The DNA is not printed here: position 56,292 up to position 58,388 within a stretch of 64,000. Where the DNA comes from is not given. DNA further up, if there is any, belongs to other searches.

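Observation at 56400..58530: Low-GC islet encoding a standalone OLD-family ATPase/Toprim nuclease, bounded by 17-bp direct repeats and carrying a tRNA 3'-end fragment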

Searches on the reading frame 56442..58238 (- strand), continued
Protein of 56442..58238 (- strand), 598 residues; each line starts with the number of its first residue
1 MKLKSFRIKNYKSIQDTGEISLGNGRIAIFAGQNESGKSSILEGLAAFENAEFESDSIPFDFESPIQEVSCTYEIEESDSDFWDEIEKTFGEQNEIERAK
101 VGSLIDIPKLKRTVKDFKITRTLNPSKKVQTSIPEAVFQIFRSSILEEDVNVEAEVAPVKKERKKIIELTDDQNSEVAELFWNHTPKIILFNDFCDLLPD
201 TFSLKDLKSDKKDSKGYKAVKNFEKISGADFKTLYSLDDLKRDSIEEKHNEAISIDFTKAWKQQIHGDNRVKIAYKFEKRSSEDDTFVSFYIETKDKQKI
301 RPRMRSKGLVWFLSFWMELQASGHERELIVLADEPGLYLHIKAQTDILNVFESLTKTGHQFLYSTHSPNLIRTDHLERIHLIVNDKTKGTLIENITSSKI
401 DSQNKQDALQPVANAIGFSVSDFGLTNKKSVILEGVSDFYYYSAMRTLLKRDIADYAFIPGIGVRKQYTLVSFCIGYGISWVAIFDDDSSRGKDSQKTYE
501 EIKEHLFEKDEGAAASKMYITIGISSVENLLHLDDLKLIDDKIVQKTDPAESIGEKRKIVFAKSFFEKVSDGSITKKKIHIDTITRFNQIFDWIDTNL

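Call 69: search_protein_families(library=pfam, proteins=[L032:3946-5091:+, L032:5932-6999:+, L032:9012-9434:+, L032:9459-10106:+, L032:10103-10867:+, L032:11975-14197:+, L029:5413-6996:+, L029:8815-9957:+, L029:9947-13006:+, L029:13040-13627:+], max_evalue=0.001)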
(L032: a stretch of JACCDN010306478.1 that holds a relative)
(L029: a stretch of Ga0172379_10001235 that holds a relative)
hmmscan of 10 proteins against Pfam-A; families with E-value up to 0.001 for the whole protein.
L032:3946-5091:+ (381 aa): 5 families
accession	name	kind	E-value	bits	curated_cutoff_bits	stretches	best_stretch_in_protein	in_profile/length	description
PF21783.3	YNCE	-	4.1e-15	56.4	27.1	2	87-162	41-117/339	YNCE-like beta-propeller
PF16819.11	DUF5074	-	4.3e-08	33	27.2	1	207-330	109-234/353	Domain of unknown function (DUF5074)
PF23748.1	Beta-prop_LRRK2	-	4.5e-05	23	26.9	0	255-315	191-251/359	LRRK2 beta propeller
PF24807.1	WD40_CDC20-Fz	-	0.00022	21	200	0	202-310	24-126/292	CDC20/Fizzy WD40 domain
PF25174.1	Beta-prop_THOC3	-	0.00027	20.5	305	0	128-239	101-215/272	THOC3 beta-propeller domain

L032:5932-6999:+ (355 aa): 5 families
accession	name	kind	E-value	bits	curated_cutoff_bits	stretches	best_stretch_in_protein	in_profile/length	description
PF01381.28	HTH_3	-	2.5e-11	43.9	23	1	26-72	8-54/55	Helix-turn-helix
PF06114.19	Peptidase_M78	-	3.9e-09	36.8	22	1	209-304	1-95/123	IrrE N-terminal-like domain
PF13560.12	HTH_31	-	2e-05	25.2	27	1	27-71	14-59/64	Helix-turn-helix domain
PF12844.13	HTH_19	-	0.00029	21.1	30.2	1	16-62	1-47/64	Helix-turn-helix domain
PF15943.11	YdaS_toxin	-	0.00084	19.5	30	0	30-66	11-47/65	Bacterial toxin YdaS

L032:9012-9434:+ (140 aa): 1 family
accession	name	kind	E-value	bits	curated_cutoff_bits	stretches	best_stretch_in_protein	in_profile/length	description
PF01741.23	MscL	-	7.2e-35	120.4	27.4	1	7-126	1-119/123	Large-conductance mechanosensitive channel, MscL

L032:9459-10106:+ (215 aa): 1 family
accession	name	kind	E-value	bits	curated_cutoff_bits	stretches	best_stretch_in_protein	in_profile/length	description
PF04832.17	SOUL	-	1e-44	153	27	1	28-210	1-171/173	SOUL heme-binding protein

L032:10103-10867:+ (254 aa): 4 families
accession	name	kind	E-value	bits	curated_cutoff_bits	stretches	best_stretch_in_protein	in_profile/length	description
PF06966.17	DUF1295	-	1.5e-75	254.2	20.4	1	18-245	1-235/235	Protein of unknown function (DUF1295)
PF02544.21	Steroid_dh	-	1.3e-10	41.9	22.6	1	137-250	42-147/150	3-oxo-5-alpha-steroid 4-dehydrogenase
PF04191.18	PEMT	-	3.5e-06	27.8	25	1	138-221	9-91/105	Phospholipid methyltransferase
PF04140.19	ICMT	-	1.7e-05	25.6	24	1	166-215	30-77/95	Isoprenylcysteine carboxyl methyltransferase (ICMT) family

L032:11975-14197:+ (740 aa): 6 families
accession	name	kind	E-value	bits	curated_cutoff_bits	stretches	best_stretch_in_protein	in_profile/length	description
PF12344.14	UvrB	-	8.2e-24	83.6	27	1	619-661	1-43/43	Ultra-violet resistance protein B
PF17757.6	UvrB_inter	-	4.1e-19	68.9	22.9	1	160-247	3-91/91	UvrB interaction domain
PF00271.37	Helicase_C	-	6.2e-19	68.7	23.5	1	505-612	8-109/110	Helicase conserved C-terminal domain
PF04851.21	ResIII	-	5.1e-13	49.7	22.5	1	11-86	3-83/164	Type III restriction enzyme, res subunit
PF02151.25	UVR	-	5.8e-07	29.5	21.5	1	698-725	8-35/36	UvrB/uvrC motif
PF00270.35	DEAD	-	5.3e-05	23.5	26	0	15-85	3-76/167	DEAD/DEAH box helicase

L029:5413-6996:+ (527 aa): 4 families
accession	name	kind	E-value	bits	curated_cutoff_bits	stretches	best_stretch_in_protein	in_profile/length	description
PF02384.22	N6_Mtase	-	1.2e-110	370.2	20.4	1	184-492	2-310/311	N-6 DNA Methylase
PF12161.14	HsdM_N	-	5.7e-20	72.7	24.5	1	19-171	1-134/135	HsdM N-terminal domain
PF05175.20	MTS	-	1.2e-05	25.5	23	1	225-318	26-110/170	Methyltransferase small domain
PF13847.12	Methyltransf_31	-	8.2e-05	22.8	27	1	232-314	5-82/145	Methyltransferase domain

L029:8815-9957:+ (380 aa): 1 family
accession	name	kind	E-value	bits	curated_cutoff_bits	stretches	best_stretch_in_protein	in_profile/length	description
PF01420.25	Methylase_S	-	5.9e-47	160.4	22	2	20-174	3-167/168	Type I restriction modification DNA specificity domain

L029:9947-13006:+ (1019 aa): 7 families
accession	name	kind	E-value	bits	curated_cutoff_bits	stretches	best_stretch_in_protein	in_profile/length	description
PF12008.13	EcoR124_C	-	2.7e-65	221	23.1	1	749-1009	1-260/260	Type I restriction and modification enzyme - subunit R C terminal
PF22679.2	T1R_D3-like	-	5.8e-60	202.7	27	1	563-728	2-158/158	Type I restriction enzyme subunit R domain 3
PF18766.7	SWI2_SNF2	-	3.6e-56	190.7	26.7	1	294-521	1-204/221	SWI2/SNF2 ATPase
PF04313.20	HSDR_N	-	1.7e-43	149.3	25.1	1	32-222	1-197/198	Type I restriction enzyme R protein N terminus (HSDR_N)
PF04851.21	ResIII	-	5e-38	131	22.5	1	290-458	3-163/164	Type III restriction enzyme, res subunit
PF00270.35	DEAD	-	1.4e-09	38.4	26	1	327-458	22-161/167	DEAD/DEAH box helicase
PF13588.12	HSDR_N_2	-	7.4e-05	23.2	25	1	138-227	24-106/110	Type I restriction enzyme R protein N terminus (HSDR_N)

L029:13040-13627:+ (195 aa): 1 family
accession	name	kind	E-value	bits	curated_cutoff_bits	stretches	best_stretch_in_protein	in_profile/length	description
PF03073.20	TspO_MBR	-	7.9e-50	168.8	24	1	14-155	2-144/145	TspO/MBR family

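Call 71: find_encoding_contigs(protein=P0241, flank=7000, max_places=4)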
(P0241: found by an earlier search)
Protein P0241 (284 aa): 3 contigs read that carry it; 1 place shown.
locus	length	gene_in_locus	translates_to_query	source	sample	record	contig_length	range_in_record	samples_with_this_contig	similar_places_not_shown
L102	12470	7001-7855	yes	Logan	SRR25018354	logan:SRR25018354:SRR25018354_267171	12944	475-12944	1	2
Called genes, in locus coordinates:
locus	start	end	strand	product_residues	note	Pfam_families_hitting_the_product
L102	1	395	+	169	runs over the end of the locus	-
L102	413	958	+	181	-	-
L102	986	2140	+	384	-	PF01370:Epimerase, PF03435:Sacchrp_dh_NADP, PF16653:Sacchrp_dh_C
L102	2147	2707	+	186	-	PF03193:RsgA_GTPase (faint), PF00735:Septin (faint), PF02421:FeoB_N, PF00350:Dynamin_N (faint), PF01926:MMR_HSR1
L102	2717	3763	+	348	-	PF11141:DUF2914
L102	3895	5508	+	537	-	-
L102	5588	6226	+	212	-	PF00684:DnaJ_CXXCXGXG (faint)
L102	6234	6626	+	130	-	PF07681:DoxX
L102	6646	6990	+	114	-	-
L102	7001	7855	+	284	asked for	-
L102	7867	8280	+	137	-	-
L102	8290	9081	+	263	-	PF01471:PG_binding_1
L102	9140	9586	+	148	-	PF23477:zf_Tbcl_2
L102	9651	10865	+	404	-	PF19425:Csd3_N2, PF01551:Peptidase_M23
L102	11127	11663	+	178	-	PF01625:PMSR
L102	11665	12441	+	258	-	PF06750:A24_N_bact, PF01478:Peptidase_A24 (weak)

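Call 73: find_encoding_contigs(protein=P0242, flank=7000, max_places=4)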
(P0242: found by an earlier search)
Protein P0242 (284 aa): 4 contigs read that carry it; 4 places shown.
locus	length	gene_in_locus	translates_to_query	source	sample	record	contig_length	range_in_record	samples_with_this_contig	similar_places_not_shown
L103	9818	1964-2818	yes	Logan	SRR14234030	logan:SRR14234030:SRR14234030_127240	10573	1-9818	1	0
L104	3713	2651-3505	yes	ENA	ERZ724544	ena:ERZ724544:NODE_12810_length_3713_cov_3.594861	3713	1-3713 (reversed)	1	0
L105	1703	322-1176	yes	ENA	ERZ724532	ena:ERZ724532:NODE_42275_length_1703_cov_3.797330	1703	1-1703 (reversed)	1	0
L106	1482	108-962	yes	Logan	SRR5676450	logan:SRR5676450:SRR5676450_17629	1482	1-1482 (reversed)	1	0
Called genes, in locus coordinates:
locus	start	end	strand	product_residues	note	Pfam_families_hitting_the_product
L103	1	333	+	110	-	?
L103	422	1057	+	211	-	PF00684:DnaJ_CXXCXGXG (weak)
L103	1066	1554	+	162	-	-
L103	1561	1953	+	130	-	PF07681:DoxX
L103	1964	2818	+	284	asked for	-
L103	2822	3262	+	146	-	PF00903:Glyoxalase, PF13669:Glyoxalase_4 (faint), PF22677:Ble-like_N (weak)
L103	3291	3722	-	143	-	PF13376:OmdA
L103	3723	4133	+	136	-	-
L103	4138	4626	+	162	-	PF09900:DUF2127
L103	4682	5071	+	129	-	PF23477:zf_Tbcl_2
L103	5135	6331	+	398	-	PF19425:Csd3_N2, PF01551:Peptidase_M23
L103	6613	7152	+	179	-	PF01625:PMSR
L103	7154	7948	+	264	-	PF06750:A24_N_bact, PF01478:Peptidase_A24 (weak)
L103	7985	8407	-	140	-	PF08570:DUF1761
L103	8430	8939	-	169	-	PF03449:GreA_GreB_N, PF01272:GreA_GreB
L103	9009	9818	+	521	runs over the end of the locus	?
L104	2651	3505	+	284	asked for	-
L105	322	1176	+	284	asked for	-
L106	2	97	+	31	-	?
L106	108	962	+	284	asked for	-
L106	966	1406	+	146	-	PF00903:Glyoxalase, PF13669:Glyoxalase_4 (faint), PF22677:Ble-like_N (weak)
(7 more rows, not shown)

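Call 77: search_protein_families(library=phrogs, proteins=[window:56442-58238:-], max_evalue=0.01)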
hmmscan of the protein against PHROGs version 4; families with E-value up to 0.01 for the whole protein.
window:56442-58238:- (598 aa): 9 families
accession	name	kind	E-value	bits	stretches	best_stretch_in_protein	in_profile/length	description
phrog_7507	-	unknown function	1.7e-28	101.2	2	205-389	281-468/483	-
phrog_4747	-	unknown function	4.4e-22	79.9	1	1-507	1-524/610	-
phrog_9802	-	unknown function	4.9e-11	43.3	1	3-394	5-351/438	-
phrog_8323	-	unknown function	2e-08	34.2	1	1-397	49-391/623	-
phrog_21420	-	unknown function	6.3e-08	32.5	1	329-373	528-572/654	-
phrog_77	-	DNA, RNA and nucleotide metabolism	1e-05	25.3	1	1-45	296-340/967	SbcC-like subunit of palindrome specific endonuclease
phrog_1499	-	unknown function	3e-05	24.5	1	1-46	3-46/427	-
phrog_293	-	moron, auxiliary metabolic gene and host takeover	0.00082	18.4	0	329-373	289-334/1058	ABC transporter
phrog_5836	-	unknown function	0.00084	18.4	1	1-397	4-377/1071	-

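Call 78: find_related_loci(query=A1, collection=viral_contigs, flank=6000)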
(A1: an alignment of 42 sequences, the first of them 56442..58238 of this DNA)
Query A1 (598 aa) in viral_contigs; peptide patterns used: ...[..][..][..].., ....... (x = any residue, [..] = any of these).
61 stretches matched a pattern; 15 encode a relative of the query (tblastn E <= 1e-3); 15 distinct loci.
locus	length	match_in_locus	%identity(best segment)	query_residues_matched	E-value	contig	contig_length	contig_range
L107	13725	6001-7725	31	1-596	2e-66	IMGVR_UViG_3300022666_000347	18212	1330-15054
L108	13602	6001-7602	27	1-520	2e-44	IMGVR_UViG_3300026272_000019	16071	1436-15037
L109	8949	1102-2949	26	1-598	9e-44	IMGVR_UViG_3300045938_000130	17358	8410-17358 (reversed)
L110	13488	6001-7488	29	1-488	5e-43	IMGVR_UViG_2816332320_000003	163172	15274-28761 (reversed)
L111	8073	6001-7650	27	1-489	1e-29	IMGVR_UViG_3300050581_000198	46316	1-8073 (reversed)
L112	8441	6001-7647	24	1-505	8e-29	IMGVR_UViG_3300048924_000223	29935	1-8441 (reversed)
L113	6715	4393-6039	23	1-505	4e-28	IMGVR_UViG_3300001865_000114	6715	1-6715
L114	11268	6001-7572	24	1-488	6e-28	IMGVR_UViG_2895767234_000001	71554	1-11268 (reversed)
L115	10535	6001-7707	30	1-493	1e-23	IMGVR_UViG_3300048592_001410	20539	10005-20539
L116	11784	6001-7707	30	1-493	1e-23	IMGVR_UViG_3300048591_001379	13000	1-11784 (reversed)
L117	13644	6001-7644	26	1-502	2e-22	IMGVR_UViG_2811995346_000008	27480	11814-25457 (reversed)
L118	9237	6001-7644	26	1-502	2e-22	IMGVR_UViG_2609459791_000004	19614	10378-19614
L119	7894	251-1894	26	1-502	2e-22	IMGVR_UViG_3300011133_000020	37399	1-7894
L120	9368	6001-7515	30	1-450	1e-18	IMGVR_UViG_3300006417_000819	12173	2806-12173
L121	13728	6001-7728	33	1-595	2e-84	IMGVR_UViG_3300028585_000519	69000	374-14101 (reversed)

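Call 79: search_dna_similar(query=window:56442-58238:-, collection=phages, mode=protein, max_rows=8)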
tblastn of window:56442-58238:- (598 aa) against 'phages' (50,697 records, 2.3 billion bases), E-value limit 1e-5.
Records with a match: 1; places in all: 1; records where one place covers at least 80% of the query: 0.
Best place of each record, by identity: <60% 1.
By first word of the organism name: Helicobacter 1.
By host as written in the record: Helicobacter pylori Pt11438A 1.
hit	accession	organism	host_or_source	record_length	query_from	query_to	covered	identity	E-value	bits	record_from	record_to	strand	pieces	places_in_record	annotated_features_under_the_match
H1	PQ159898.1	Helicobacter phage Pt11438A_1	Helicobacter pylori Pt11438A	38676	309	501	32%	26.8%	5e-11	72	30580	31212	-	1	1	putative ATP-dependent endonuclease | hypothetical protein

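Call 85: search_protein_families(library=padloc, proteins=[L032:5932-6999:+], max_evalue=0.01)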
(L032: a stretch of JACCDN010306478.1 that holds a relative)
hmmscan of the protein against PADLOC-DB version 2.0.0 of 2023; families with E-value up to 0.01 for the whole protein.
L032:5932-6999:+ (355 aa): 19 families
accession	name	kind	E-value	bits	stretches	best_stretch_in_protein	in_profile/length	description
PDLC03982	PD-Lambda-2_B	-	4.3e-30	103.3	1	25-337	70-377/402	-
PDLC03953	RmrA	-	6.9e-16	56.4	2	245-301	201-249/373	-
PDLC03954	RmrA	-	1.6e-13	48.4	1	175-298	132-254/380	-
PDLC03947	RmrA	-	7.5e-13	46.1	1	174-300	131-256/383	-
PDLC03952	RmrA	-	3e-12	44.1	2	175-301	144-269/395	-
PDLC03946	RmrA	-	4e-12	43.5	2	194-316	137-247/357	-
PDLC03944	RmrA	-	1.1e-11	42.5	1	253-304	200-251/384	-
PDLC03949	RmrA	-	1e-10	39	2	208-301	147-231/363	-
PDLC04141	capP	-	1.9e-10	38.7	1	203-320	22-137/242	capP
PDLC03945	RmrA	-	4.7e-08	30.6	1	254-305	210-260/394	-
PDLC03948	RmrA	-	5.8e-08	30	1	179-299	134-254/397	-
PDLC03950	RmrA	-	3e-07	27.8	1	208-303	154-246/369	-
PDLC03955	RmrA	-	1.4e-06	25.8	1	191-300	154-255/371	-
PDLC04776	PDC-M69B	-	0.00013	19.8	1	215-298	46-131/272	-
PDLC03951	RmrA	-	0.00013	19.1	1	254-303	207-254/400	-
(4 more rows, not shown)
